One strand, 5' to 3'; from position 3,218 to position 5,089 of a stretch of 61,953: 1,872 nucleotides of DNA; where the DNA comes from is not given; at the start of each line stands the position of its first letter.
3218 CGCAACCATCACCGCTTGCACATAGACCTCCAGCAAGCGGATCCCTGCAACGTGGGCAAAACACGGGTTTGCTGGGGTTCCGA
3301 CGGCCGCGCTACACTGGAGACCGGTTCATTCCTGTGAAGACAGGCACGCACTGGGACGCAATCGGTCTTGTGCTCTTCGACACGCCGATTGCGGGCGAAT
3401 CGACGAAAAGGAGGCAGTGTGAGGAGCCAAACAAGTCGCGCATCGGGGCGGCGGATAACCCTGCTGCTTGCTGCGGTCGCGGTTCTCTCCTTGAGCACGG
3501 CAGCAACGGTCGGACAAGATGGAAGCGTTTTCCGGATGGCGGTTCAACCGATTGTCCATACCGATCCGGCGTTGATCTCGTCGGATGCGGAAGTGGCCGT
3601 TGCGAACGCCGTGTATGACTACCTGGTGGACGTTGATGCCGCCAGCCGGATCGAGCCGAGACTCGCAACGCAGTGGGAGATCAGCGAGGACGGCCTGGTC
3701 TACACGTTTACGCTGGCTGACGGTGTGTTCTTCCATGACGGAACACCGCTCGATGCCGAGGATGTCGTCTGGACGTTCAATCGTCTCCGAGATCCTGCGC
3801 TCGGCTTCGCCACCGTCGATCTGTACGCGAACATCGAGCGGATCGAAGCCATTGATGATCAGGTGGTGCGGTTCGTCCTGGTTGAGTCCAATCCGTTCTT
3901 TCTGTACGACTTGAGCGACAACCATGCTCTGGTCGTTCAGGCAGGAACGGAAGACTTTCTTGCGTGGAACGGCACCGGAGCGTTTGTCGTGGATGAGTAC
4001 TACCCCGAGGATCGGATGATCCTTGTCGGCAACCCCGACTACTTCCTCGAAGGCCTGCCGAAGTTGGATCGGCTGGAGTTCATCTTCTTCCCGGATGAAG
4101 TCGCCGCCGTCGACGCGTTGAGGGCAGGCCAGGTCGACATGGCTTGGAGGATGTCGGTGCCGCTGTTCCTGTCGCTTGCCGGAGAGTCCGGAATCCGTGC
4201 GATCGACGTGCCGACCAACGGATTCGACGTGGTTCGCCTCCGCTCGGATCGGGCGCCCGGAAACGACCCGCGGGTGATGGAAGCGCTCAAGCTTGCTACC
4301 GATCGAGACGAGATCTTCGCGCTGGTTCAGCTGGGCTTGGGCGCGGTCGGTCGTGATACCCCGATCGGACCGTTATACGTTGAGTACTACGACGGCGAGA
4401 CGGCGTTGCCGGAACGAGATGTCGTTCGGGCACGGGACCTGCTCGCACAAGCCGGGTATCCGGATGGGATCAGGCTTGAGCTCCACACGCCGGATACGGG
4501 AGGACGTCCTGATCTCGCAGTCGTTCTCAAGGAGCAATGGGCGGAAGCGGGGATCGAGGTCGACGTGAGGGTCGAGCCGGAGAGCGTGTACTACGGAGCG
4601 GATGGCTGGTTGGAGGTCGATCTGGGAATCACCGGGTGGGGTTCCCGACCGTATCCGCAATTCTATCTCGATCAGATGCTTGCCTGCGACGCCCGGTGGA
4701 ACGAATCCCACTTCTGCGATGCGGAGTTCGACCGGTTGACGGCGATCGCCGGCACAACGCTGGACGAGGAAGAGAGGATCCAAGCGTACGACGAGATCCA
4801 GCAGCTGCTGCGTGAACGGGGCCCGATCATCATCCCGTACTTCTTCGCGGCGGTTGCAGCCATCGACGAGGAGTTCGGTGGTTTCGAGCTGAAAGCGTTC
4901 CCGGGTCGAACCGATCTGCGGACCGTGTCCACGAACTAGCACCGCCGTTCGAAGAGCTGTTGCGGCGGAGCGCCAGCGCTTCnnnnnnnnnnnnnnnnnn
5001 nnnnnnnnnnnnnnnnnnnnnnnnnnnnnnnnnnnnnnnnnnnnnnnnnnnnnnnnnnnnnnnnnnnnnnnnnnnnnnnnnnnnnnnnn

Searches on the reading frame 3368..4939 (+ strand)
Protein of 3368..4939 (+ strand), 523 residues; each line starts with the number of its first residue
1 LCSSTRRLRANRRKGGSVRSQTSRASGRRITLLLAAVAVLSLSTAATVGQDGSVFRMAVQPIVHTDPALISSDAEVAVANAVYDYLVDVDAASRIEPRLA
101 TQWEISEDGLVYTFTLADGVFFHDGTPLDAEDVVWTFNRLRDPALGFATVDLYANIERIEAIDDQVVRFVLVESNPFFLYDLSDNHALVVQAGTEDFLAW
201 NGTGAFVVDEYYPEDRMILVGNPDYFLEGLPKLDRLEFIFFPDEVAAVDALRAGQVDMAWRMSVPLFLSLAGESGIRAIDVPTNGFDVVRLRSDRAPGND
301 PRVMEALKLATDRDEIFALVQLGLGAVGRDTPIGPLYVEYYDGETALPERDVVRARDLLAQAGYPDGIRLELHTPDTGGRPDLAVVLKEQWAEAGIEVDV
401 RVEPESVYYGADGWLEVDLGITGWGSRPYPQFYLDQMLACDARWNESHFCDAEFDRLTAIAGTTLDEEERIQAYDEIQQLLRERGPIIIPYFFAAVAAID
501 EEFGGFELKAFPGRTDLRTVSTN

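Call 91: search_protein_families(library=pfam, proteins=[window:3368-4939:+], max_evalue=0.00001)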
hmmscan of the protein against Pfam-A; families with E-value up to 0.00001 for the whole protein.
window:3368-4939:+ (523 aa): 1 family
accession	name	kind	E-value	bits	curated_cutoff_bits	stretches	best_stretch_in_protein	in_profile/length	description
PF00496.27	SBP_bac_5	-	1.4e-75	255.2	32.4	1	95-441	2-364/368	Bacterial extracellular solute-binding proteins, family 5 Middle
